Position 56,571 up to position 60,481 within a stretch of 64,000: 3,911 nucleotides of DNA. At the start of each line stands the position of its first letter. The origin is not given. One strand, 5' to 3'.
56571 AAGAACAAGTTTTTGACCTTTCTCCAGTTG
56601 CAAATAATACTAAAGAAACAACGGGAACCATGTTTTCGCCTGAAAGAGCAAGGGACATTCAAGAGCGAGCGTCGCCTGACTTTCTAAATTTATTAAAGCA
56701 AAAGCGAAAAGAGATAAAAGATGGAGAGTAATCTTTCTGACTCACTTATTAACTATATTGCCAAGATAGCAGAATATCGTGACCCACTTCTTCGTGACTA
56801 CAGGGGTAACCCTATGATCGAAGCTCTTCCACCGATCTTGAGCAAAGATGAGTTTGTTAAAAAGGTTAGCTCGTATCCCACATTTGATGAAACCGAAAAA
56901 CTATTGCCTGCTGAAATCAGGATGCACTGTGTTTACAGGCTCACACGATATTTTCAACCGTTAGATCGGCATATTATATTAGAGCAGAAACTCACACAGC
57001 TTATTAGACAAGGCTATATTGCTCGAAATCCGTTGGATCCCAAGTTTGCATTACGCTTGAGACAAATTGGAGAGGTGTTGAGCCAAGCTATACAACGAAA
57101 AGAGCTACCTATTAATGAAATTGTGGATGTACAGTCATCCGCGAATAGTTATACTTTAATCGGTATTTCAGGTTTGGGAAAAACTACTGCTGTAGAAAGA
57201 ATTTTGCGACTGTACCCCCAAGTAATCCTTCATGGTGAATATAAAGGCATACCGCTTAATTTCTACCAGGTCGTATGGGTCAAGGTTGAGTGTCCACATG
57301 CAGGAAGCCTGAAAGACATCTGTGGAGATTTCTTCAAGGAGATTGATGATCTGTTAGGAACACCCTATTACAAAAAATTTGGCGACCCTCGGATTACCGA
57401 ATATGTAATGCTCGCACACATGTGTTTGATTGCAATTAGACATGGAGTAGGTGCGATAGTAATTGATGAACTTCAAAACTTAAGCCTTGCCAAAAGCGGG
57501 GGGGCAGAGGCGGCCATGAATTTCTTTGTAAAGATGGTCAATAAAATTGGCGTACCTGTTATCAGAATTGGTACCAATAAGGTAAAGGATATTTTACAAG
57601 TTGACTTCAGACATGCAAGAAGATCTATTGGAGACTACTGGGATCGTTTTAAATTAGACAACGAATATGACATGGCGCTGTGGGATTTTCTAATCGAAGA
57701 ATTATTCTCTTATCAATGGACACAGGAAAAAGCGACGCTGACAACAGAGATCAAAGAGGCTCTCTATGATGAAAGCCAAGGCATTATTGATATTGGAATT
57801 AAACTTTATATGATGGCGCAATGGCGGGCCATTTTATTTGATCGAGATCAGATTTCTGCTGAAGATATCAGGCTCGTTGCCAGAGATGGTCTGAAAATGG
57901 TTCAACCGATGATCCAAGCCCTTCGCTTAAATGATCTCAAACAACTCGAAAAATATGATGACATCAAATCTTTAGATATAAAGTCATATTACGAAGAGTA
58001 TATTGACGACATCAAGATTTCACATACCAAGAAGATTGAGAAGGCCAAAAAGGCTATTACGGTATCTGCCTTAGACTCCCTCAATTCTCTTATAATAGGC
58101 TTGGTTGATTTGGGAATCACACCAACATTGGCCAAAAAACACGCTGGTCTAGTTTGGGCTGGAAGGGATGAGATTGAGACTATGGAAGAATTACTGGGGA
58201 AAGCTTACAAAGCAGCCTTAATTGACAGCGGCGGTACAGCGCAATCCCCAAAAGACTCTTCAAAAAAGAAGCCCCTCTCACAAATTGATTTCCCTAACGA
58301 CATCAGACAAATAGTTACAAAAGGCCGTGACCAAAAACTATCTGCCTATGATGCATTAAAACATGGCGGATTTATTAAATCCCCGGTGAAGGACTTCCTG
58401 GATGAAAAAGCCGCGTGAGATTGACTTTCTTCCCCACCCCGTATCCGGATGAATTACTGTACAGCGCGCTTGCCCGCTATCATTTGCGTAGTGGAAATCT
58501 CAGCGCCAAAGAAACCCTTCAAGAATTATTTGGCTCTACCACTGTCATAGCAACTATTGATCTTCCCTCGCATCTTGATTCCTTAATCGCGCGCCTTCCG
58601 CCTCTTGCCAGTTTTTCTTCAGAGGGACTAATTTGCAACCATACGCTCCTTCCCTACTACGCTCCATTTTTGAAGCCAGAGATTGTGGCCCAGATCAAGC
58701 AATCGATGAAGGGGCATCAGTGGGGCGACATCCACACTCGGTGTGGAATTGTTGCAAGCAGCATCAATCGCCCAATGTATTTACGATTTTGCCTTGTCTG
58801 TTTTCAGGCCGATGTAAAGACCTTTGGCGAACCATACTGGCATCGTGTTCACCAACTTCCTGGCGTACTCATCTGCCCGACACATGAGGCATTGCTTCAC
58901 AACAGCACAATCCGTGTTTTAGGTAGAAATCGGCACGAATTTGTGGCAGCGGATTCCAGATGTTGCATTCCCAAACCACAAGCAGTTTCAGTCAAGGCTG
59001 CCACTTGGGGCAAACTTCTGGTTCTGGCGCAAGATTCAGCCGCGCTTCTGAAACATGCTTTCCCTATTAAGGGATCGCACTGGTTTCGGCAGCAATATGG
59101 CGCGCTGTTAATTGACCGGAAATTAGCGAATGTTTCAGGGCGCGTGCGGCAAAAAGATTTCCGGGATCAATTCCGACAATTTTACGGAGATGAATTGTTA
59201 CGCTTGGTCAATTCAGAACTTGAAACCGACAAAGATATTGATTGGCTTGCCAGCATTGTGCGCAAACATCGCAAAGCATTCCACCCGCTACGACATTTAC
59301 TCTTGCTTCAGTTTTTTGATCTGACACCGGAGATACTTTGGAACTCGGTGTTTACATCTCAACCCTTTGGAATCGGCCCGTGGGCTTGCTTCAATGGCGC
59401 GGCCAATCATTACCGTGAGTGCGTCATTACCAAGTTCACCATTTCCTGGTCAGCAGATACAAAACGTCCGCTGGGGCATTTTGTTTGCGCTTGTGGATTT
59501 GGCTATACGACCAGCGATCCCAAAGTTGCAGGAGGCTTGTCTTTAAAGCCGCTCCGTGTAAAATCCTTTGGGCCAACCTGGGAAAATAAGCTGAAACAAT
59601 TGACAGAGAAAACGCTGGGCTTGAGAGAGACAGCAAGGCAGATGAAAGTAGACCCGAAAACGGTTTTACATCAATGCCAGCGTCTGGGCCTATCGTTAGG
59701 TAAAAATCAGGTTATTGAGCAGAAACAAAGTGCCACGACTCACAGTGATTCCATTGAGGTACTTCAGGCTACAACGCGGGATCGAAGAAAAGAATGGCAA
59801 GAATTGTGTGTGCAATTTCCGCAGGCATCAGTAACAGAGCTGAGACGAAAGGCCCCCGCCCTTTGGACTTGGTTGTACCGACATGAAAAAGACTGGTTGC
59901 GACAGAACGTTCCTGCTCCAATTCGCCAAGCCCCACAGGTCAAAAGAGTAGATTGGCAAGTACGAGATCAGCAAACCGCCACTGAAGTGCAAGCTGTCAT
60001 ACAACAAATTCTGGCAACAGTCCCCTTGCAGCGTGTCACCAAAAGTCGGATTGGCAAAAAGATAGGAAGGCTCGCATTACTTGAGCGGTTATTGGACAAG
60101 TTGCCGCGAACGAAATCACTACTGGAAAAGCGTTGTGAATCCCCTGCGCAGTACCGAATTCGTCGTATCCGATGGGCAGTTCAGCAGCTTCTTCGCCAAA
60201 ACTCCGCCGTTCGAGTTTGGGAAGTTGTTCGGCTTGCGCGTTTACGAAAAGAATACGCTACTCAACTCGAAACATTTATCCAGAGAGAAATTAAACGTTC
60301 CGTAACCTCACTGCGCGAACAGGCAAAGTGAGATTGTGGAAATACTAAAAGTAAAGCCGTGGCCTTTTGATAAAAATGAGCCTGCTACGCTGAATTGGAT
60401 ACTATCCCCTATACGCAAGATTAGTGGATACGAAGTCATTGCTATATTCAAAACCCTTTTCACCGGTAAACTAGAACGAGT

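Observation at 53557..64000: Tn7-family transposon sitting at the canonical glmS attachment site, right end fully resolved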

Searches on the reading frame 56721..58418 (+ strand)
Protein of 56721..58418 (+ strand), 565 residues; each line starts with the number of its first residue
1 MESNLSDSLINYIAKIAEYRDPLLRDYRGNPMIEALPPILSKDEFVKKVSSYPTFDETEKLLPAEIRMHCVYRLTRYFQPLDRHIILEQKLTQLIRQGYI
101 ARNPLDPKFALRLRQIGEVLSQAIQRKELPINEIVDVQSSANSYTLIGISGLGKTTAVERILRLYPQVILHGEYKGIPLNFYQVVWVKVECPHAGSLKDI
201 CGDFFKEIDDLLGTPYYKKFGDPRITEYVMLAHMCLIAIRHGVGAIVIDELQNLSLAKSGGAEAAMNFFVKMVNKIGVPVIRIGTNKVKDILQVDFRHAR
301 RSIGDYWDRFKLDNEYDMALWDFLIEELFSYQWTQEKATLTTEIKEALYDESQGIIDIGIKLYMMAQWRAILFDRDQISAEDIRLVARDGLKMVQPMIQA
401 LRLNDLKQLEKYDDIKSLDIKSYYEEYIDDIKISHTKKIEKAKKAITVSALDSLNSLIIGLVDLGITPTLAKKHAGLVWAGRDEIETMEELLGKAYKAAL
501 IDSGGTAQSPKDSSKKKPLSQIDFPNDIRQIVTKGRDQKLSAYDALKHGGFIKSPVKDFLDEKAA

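Call 3: search_protein_families(library=pfam, proteins=[window:56721-58418:+], max_evalue=0.01)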
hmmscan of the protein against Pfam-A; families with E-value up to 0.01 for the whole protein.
window:56721-58418:+ (565 aa): 2 families
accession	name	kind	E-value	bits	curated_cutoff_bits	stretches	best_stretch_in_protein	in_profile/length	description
PF13401.12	AAA_22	-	1.3e-18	68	27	1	139-292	3-130/130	AAA domain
PF05621.17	TniB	-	3.4e-09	36.9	22.4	1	142-301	36-178/189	Bacterial TniB protein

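Call 5: search_protein_families(library=ncbifam, proteins=[window:56721-58418:+], max_evalue=0.01)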
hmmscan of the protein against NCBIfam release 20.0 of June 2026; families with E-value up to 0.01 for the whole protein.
window:56721-58418:+ (565 aa): 0 families

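Call 63: search_solved_structures(query=window:56721-58418:+, max_evalue=0.01, show_alignments=1)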
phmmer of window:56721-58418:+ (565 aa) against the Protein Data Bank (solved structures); distinct sequences matched with E-value up to 0.01: 5.
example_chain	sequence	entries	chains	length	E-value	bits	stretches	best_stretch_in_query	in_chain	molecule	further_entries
8glu_G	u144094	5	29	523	3.4e-81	277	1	17-441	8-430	Transposon Tn7 transposition protein TnsC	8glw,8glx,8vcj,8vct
7mbw_A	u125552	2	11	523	9e-81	275.6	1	17-441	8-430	Transposon Tn7 transposition protein TnsC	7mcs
7ufi_1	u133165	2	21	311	0.0041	19.3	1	133-383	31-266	VchTnsC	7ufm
7rzy_1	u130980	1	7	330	0.0054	18.9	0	133-383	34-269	Tn6677 Vibrio cholerae transposon TnsC (VchTnsC)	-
7x5a_A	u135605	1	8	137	0.0079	18.4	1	64-162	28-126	Holliday junction ATP-dependent DNA helicase RuvA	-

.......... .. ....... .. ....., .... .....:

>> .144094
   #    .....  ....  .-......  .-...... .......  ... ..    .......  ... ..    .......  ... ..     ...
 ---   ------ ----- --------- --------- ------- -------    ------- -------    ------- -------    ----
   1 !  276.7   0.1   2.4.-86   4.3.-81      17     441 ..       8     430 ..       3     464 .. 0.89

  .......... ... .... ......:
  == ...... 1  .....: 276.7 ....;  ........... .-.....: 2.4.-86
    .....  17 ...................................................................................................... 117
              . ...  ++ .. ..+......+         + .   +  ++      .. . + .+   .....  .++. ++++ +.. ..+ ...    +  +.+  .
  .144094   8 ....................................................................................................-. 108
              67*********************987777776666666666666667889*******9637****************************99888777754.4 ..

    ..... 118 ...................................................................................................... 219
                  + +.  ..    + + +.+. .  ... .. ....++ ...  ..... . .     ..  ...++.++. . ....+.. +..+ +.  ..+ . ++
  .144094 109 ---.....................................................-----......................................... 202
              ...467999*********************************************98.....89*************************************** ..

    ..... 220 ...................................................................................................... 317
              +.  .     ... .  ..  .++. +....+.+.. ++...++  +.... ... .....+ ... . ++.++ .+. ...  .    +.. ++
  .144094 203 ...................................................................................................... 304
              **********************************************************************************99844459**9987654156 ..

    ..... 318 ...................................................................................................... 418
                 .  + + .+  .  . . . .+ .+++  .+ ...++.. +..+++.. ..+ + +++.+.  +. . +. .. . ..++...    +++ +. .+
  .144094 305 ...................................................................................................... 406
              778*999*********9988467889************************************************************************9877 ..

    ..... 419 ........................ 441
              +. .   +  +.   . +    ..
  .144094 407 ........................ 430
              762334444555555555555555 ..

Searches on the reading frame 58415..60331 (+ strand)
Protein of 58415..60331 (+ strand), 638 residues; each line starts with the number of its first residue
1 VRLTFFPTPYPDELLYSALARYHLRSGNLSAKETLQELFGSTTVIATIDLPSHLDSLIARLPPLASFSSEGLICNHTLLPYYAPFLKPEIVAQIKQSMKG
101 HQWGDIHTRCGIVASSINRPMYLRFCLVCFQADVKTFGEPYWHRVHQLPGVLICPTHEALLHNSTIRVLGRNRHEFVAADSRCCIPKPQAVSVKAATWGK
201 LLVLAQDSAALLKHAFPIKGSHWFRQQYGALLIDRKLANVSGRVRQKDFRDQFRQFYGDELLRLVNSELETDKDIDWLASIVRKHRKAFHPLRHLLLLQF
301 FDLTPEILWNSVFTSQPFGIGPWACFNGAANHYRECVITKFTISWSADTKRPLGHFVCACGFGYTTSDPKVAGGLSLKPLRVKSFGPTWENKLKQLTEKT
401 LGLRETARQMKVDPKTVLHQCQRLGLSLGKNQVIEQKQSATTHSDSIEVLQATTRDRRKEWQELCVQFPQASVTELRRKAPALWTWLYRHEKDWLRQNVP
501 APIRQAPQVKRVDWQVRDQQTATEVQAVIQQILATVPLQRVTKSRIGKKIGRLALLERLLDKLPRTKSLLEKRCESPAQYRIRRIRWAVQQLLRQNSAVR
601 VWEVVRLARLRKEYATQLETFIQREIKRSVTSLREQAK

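Call 3: search_protein_families(library=pfam, proteins=[window:58415-60331:+], max_evalue=0.01)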
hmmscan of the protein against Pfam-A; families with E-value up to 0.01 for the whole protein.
window:58415-60331:+ (638 aa): 2 families
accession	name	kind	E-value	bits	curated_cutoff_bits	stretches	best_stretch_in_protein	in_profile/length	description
PF15978.11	TnsD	-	5.9e-103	345.1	32.4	1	204-570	1-355/355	Tn7-like transposition protein D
PF06527.16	TniQ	-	2.3e-27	96.8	27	1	5-161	2-142/142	TniQ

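Call 5: search_protein_families(library=ncbifam, proteins=[window:58415-60331:+], max_evalue=0.01)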
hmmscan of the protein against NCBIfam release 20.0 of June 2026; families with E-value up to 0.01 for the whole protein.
window:58415-60331:+ (638 aa): 0 families

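Call 62: search_solved_structures(query=window:58415-60331:+, max_evalue=0.01)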
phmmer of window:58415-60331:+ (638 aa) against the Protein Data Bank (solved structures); distinct sequences matched with E-value up to 0.01: 1.
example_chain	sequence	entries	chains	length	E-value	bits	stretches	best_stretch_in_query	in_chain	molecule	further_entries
8glu_X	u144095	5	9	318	1.7e-39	139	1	5-300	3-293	Transposon Tn7 transposition protein TnsD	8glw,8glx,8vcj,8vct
